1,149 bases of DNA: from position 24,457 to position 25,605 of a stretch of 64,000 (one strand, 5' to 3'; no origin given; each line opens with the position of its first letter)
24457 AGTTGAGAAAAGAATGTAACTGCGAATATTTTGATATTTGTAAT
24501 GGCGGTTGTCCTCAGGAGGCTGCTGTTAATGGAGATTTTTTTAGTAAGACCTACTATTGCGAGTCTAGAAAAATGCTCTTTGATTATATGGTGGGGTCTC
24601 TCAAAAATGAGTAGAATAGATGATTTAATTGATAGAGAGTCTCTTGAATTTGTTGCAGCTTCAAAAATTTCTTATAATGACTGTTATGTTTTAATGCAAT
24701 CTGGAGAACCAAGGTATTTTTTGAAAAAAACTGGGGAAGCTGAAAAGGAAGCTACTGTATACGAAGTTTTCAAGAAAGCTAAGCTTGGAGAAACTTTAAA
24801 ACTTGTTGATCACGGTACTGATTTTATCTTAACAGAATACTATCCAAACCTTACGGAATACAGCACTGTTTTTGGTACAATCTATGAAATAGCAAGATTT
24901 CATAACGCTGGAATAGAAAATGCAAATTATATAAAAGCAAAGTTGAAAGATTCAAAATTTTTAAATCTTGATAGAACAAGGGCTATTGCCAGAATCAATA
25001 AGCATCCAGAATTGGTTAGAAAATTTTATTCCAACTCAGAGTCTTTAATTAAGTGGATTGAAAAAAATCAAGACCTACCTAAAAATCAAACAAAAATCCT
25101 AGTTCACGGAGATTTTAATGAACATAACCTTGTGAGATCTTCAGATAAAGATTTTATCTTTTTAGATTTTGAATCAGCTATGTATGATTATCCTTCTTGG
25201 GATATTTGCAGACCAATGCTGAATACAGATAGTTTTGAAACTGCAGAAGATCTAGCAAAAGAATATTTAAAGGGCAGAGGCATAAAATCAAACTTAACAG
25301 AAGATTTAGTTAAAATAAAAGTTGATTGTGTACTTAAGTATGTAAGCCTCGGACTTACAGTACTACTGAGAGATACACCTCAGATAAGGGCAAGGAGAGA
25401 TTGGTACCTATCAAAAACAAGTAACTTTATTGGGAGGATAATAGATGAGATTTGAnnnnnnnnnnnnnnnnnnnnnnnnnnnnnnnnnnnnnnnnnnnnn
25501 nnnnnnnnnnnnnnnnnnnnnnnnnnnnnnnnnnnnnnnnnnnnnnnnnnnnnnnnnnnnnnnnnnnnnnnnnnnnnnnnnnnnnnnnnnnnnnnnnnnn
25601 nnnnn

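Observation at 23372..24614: Small ORF ending in Tyr directly upstream of a radical SAM/SPASM enzyme: possible precursor peptide (mycofactocin/PQQ-like logic)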

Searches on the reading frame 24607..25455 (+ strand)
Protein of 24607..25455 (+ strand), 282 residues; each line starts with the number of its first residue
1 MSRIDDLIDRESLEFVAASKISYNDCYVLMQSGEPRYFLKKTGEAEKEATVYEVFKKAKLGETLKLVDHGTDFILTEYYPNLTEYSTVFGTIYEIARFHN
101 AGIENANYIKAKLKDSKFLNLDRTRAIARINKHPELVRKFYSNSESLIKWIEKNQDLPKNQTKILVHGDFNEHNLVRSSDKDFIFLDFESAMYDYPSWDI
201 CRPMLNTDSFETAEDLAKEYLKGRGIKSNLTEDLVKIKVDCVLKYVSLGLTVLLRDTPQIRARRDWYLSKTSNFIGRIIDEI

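Call 3: search_protein_families(library=pfam, proteins=[window:24607-25455:+], max_evalue=0.01)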
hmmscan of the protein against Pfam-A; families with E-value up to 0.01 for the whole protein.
window:24607-25455:+ (282 aa): 4 families
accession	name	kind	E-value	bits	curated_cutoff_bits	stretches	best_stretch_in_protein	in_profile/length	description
PF01636.29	APH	-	5.9e-10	39.8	23.2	1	46-202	38-208/239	Phosphotransferase enzyme family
PF01633.27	Choline_kinase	-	2.8e-05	24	29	1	135-202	139-202/300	Choline/ethanolamine kinase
PF02958.26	EcKL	-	0.00051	19.9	22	1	133-204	185-261/294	Ecdysteroid kinase-like family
PF01163.29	RIO1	-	0.0052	16.9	22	1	162-193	123-153/187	RIO domain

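Call 4: search_protein_families(library=ncbifam, proteins=[window:24607-25455:+], max_evalue=0.01)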
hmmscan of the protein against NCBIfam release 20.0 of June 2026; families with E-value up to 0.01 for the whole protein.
window:24607-25455:+ (282 aa): 3 families
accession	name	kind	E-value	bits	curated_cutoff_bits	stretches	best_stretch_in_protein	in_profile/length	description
TIGR02906.1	spore_CotS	subfamily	3.6e-05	22.9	172.7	1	159-204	182-228/314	CotS family spore coat protein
TIGR02904.1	spore_ysxE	equivalog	0.00025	20.4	263.55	1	142-219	176-250/309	spore coat protein YsxE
NF008738.0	PRK11768.1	equivalog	0.00052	19.5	194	1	95-191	130-223/327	serine/threonine protein kinase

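Call 24: search_solved_structures(query=window:24607-25455:+, max_evalue=0.1)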
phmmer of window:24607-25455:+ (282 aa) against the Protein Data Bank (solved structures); distinct sequences matched with E-value up to 0.1: 0.

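Call 84: search_protein_families(library=padloc, proteins=[window:24607-25455:+], max_evalue=0.001)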
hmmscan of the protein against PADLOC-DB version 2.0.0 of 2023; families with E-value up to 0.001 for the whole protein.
window:24607-25455:+ (282 aa): 0 families
